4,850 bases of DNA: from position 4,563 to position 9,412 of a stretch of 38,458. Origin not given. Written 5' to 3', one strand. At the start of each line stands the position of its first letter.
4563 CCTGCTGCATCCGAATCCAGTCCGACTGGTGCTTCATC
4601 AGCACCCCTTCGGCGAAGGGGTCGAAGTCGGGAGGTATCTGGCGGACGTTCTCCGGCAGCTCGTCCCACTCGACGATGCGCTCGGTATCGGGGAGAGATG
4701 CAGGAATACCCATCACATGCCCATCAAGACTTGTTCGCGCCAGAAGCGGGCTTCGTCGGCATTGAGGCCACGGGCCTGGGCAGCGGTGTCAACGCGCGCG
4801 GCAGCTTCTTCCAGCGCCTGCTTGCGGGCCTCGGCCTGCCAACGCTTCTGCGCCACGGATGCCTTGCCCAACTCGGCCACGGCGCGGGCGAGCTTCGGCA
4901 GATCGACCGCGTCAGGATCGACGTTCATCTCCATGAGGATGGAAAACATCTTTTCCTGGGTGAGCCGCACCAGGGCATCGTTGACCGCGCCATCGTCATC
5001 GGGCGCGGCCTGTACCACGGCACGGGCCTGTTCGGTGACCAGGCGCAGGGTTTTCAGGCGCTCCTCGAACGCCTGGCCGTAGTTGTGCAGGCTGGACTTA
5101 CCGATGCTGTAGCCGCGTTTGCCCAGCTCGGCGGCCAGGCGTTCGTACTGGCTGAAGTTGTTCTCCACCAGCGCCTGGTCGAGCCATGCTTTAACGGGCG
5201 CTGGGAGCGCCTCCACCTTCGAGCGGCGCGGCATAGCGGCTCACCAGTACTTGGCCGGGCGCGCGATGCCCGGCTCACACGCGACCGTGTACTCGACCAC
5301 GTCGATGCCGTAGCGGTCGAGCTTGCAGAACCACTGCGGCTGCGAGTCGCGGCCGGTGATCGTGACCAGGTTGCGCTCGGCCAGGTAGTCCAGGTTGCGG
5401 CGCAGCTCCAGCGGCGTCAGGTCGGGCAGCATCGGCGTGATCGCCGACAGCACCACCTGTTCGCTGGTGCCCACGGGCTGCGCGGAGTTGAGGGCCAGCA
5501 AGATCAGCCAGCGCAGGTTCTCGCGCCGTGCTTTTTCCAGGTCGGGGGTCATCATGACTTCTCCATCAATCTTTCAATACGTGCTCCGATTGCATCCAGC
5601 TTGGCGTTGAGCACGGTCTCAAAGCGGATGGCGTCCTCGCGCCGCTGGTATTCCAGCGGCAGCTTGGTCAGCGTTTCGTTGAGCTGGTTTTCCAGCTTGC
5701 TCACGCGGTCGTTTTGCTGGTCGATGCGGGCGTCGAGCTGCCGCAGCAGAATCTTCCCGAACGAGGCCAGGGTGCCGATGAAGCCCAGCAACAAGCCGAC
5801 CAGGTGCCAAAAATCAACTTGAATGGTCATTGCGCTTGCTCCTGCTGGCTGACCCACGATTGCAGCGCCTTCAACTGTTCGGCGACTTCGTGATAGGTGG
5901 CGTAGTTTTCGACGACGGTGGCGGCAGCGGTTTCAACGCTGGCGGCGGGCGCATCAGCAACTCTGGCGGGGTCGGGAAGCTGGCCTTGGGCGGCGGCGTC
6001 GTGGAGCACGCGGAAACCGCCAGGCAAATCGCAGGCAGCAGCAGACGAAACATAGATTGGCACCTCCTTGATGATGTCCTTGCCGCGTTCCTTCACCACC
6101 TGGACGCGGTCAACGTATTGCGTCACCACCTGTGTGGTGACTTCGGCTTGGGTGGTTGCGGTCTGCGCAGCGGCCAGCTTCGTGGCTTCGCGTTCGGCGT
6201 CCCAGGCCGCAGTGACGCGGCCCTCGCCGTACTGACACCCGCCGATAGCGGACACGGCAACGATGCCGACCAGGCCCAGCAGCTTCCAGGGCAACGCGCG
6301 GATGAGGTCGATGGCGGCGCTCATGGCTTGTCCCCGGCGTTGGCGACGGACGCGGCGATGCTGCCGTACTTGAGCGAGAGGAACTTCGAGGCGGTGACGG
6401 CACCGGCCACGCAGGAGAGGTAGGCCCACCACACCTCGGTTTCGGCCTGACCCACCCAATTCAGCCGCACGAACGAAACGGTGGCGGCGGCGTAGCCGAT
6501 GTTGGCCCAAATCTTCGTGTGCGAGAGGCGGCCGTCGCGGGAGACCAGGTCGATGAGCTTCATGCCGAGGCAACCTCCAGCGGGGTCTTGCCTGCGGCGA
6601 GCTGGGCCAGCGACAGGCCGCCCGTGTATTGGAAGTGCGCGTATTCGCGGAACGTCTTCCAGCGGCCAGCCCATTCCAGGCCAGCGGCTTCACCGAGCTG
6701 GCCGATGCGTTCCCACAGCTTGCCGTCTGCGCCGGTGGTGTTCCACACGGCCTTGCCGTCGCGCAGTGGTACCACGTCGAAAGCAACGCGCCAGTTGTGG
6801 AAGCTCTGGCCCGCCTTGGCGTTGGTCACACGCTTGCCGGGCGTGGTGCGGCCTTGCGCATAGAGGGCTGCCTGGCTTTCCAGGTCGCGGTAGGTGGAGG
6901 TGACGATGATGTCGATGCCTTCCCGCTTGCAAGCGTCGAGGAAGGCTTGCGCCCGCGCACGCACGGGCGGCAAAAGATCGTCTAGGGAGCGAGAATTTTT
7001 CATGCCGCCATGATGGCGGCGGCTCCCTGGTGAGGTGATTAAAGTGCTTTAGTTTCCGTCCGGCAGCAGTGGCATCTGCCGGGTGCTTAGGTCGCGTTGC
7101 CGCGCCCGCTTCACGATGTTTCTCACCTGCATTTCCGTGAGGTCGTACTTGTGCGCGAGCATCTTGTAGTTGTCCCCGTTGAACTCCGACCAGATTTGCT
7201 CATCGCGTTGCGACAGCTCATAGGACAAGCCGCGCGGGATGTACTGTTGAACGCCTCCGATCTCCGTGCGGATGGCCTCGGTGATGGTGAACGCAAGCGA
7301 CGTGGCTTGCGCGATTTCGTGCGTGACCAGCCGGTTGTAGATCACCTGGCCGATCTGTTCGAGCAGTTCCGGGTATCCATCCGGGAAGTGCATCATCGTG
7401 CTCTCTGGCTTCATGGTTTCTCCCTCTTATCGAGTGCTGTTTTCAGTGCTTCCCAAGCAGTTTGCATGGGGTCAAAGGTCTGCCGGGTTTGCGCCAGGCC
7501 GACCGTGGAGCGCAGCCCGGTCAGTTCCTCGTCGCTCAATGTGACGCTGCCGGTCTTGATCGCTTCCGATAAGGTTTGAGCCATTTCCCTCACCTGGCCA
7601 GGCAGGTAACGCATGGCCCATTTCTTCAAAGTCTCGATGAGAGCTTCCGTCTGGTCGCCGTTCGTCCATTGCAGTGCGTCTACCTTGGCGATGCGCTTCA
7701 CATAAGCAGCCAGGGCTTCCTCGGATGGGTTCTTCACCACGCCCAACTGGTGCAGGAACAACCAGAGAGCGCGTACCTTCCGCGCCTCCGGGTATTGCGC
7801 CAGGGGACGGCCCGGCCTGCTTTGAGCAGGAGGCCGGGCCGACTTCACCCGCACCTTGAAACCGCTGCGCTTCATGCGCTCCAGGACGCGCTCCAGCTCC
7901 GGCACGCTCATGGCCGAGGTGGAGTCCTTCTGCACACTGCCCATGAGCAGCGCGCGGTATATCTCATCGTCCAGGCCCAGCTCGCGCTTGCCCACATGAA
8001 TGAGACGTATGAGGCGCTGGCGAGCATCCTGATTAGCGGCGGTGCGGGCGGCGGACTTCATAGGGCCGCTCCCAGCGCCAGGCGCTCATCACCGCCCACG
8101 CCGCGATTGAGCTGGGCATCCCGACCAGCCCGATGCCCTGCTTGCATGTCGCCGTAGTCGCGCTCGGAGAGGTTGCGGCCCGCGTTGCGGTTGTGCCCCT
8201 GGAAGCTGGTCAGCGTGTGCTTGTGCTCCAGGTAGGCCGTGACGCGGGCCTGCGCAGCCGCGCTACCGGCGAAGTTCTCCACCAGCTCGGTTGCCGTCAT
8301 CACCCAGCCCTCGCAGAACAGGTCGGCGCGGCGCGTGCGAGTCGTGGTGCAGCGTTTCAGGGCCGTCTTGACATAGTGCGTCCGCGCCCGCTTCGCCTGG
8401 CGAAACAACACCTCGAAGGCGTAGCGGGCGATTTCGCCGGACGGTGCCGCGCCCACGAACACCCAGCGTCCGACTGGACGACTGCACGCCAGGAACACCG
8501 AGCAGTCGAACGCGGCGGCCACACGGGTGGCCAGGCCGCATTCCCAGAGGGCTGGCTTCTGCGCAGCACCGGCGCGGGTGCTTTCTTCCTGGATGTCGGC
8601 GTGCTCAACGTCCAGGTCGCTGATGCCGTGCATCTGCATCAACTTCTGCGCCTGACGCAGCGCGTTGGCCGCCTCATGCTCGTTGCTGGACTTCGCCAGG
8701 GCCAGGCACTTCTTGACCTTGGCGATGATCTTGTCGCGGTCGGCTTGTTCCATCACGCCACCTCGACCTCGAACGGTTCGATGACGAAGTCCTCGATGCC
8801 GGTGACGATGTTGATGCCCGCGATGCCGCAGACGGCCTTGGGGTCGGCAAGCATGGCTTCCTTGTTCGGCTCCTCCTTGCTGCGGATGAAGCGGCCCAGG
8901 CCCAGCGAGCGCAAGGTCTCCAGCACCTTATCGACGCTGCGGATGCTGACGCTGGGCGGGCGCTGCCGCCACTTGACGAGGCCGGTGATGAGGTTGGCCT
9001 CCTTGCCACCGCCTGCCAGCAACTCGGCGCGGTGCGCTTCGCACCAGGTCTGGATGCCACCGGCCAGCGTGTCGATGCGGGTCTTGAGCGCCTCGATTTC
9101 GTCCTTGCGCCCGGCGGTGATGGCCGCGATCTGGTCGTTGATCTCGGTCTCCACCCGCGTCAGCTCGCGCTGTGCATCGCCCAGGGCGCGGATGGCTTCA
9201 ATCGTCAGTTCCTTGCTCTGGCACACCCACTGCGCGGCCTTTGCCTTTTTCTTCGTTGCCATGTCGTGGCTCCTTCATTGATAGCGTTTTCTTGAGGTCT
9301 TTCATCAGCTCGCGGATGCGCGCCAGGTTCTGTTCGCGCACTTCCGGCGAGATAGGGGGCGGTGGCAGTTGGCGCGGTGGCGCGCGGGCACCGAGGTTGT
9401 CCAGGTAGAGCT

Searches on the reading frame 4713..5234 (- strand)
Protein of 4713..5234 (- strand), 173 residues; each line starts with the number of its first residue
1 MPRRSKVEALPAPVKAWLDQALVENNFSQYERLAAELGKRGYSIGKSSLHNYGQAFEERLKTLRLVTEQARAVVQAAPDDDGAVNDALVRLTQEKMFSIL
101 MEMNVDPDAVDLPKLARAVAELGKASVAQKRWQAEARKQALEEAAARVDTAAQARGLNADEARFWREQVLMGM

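Call 56: search_protein_families(library=pfam, proteins=[window:4713-5234:-], max_evalue=0.01)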
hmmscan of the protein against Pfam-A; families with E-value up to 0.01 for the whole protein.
window:4713-5234:- (173 aa): 1 family
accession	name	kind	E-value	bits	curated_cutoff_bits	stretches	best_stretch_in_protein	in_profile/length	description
PF11985.13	Phage_Mu_Gp27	-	1.8e-46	159.1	28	1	7-171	1-171/173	Bacteriophage Mu, Gp27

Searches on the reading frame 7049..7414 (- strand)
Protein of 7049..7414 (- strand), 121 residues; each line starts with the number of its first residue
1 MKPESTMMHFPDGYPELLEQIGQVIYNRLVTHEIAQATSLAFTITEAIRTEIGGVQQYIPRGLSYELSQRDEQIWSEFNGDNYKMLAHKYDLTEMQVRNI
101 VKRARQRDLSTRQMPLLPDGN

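Call 10: search_protein_families(library=pfam, proteins=[window:7049-7414:-], max_evalue=0.01)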
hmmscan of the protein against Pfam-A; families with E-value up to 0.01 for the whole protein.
window:7049-7414:- (121 aa): 2 families
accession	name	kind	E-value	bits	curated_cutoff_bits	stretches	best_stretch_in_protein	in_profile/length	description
PF08765.17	Mor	-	8.9e-27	93.6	24.9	1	14-116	3-107/107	Mor transcription activator family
PF04545.22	Sigma70_r4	-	0.0032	17.4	24.1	1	79-107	19-47/50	Sigma-70, region 4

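Call 12: search_dna_similar(query=window:7049-7414:-, collection=phages, mode=protein, max_rows=30)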
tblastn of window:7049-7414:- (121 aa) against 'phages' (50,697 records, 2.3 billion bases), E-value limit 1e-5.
Records with a match: 73; places in all: 87; records where one place covers at least 80% of the query: 70.
Best place of each record, by identity: <60% 73.
By first word of the organism name: Pseudomonas 21; Vibrio 12; Burkholderia 9; Escherichia 9; Yersinia 5; Bacteriophage 3; Klebsiella 2; Salmonella 2; Shewanella 2; Shigella 2; and 4 more.
By host as written in the record: Pseudomonas aeruginosa 14; - 10; Vibrio sp. 9; Burkholderia sp. 5; Yersinia pestis EV76-CN 4; Escherichia coli 3; Burkholderia thailandensis 2; Klebsiella pneumoniae 2; and 20 more.
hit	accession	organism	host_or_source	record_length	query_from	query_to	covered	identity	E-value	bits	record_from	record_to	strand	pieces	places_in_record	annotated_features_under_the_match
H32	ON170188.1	Ralstonia phage YO107_2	Ralstonia solanacearum T440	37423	1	117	97%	40.2%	2e-14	73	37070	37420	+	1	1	record has no annotation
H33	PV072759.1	Burkholderia phage vB_E433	Burkholderia sp.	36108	1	118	98%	33.9%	8e-13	69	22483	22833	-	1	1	middle operon regulator | regulatory protein GemA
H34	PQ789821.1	Burkholderia phage vB_E274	Burkholderia sp.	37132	1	118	98%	33.9%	8e-13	69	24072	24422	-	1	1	middle operon regulator | regulatory protein GemA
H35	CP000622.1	Burkholderia phage phiE255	Burkholderia thailandensis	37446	1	118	98%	33.9%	8e-13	69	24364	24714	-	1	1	gp32, DNA-binding protein RdgB | gp33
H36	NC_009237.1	Burkholderia phage phiE255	Burkholderia thailandensis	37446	1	118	98%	33.9%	8e-13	69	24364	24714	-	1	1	late transcriptional activator | regulatory protein GemA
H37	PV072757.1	Burkholderia phage vB_CB2b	Burkholderia sp.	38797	1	118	98%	33.9%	8e-13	69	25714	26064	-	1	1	middle operon regulator | regulatory protein GemA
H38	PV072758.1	Burkholderia phage vB_E430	Burkholderia sp.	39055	1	118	98%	33.9%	8e-13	69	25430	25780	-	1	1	middle operon regulator | regulatory protein GemA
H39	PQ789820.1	Burkholderia phage vB_E427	Burkholderia sp.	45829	1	118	98%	33.9%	8e-13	69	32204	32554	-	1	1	middle operon regulator | regulatory protein GemA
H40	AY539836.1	Burkholderia phage BcepMu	-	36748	1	118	98%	33.9%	3e-12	67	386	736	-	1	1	gp01 | gp02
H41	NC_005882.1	Burkholderia phage BcepMu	-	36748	1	118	98%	33.9%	3e-12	67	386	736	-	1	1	late transcriptional activator | regulatory protein GemA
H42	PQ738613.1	Escherichia phage PhiKM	Escherichia coli (uropathogenic)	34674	6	119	94%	32.5%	6e-11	63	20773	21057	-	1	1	positive regulator of late transcription protein C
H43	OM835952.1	Klebsiella phage KP12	Klebsiella pneumoniae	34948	5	121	97%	30.8%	8e-9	57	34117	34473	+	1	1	DNA-binding protein | hypothetical protein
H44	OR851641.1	Salmonella phage S.Kent 1-2-1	Salmonella enterica subsp. enterica ...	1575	1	114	94%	31.6%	3e-8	56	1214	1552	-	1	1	record has no annotation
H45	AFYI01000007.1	Salmonella enterica subsp. enterica serovar Infantis str. ...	Homo sapiens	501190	1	114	94%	31.6%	4e-8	56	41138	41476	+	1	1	Mor transcription activator family protein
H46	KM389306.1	Escherichia phage Phi06_2974 B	-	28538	5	121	97%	30.1%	9e-9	57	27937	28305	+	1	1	record has no annotation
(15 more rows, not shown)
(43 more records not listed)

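Call 25: find_related_loci(query=window:7049-7414:-, collection=viral_contigs, flank=10000)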
Query window:7049-7414:- (121 aa) in viral_contigs; peptide patterns used: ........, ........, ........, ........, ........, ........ (x = any residue, [..] = any of these).
20 stretches matched a pattern; 16 encode a relative of the query (tblastn E <= 1e-3); 16 distinct loci.
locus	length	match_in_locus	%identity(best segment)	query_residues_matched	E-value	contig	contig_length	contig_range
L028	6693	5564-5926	100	1-121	9e-82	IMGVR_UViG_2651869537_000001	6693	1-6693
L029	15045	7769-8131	99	1-121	4e-81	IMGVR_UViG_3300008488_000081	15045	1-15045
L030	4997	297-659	99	1-121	3e-81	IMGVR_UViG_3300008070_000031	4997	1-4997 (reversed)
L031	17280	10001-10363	99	1-121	4e-81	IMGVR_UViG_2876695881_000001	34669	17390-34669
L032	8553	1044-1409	77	1-121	5e-61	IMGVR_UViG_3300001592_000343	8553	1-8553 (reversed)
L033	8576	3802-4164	71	1-121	4e-55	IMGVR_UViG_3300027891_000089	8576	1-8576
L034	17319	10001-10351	75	7-121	6e-55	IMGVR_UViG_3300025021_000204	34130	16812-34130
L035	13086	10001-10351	75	7-121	6e-55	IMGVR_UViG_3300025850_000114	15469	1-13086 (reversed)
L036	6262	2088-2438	75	7-121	6e-55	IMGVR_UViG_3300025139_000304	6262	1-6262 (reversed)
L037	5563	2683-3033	75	7-121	6e-55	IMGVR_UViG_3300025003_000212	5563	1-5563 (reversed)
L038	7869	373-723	75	7-121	6e-55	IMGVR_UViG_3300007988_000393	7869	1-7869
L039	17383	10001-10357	66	5-121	2e-50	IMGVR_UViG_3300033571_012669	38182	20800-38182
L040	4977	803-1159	66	5-121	5e-50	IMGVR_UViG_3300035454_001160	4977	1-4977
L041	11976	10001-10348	59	4-117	3e-42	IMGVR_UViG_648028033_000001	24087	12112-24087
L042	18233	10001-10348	59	4-117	2e-41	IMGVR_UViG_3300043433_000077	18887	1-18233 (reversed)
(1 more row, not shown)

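Call 36: find_related_loci(query=A1, collection=viral_contigs, flank=3000)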
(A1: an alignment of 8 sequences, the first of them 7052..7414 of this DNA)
Query A1 (121 aa) in viral_contigs; peptide patterns used: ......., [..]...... (x = any residue, [..] = any of these).
60 stretches matched a pattern; 16 encode a relative of the query (tblastn E <= 1e-3); 16 distinct loci.
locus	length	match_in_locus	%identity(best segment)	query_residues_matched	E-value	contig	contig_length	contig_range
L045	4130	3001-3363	100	1-121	5e-82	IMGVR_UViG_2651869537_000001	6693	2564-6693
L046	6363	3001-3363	99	1-121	2e-81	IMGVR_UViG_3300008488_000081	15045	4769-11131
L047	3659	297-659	99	1-121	2e-81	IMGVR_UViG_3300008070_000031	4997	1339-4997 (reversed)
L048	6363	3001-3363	99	1-121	2e-81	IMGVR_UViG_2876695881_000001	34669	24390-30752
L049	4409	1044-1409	77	1-121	3e-61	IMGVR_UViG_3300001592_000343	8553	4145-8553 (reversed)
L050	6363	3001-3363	71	1-121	2e-55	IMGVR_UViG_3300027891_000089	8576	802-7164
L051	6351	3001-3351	75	7-121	3e-55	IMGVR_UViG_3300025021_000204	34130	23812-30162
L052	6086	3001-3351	75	7-121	3e-55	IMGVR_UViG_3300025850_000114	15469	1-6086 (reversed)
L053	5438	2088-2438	75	7-121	3e-55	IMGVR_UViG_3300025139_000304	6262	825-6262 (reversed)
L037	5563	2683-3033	75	7-121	3e-55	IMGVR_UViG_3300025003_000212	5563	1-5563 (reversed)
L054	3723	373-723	75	7-121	3e-55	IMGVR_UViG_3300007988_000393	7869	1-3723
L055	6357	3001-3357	66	5-121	9e-51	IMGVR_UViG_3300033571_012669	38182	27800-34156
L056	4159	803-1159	66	5-121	3e-50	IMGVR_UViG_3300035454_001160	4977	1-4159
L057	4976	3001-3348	59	4-117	1e-42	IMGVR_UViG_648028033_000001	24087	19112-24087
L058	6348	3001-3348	59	4-117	1e-41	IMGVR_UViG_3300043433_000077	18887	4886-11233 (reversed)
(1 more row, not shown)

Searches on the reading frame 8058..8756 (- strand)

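Call 42: search_protein_families(library=pfam, proteins=[window:8058-8756:-], max_evalue=0.01)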
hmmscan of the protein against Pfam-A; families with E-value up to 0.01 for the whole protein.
window:8058-8756:- (232 aa): 2 families
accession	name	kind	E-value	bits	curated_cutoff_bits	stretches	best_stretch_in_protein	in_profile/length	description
PF23771.1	DUF7168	-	5.7e-27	94.5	25.5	1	49-180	2-129/140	Domain of unknown function (DUF7168)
PF10979.13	DUF2786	-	2.6e-15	56.5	23.9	1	9-46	1-39/40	Protein of unknown function (DUF2786)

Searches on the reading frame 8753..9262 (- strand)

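Call 42: search_protein_families(library=pfam, proteins=[window:8753-9262:-], max_evalue=0.01)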
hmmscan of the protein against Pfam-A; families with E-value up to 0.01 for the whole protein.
window:8753-9262:- (169 aa): 2 families
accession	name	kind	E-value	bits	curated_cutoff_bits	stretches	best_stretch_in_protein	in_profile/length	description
PF07352.17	Phage_Mu_Gam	-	3.9e-37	127.9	28.3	1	22-163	6-149/149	Bacteriophage Mu Gam like protein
PF05565.16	Sipho_Gp157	-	0.002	18.6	28.6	1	44-153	51-154/162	Siphovirus Gp157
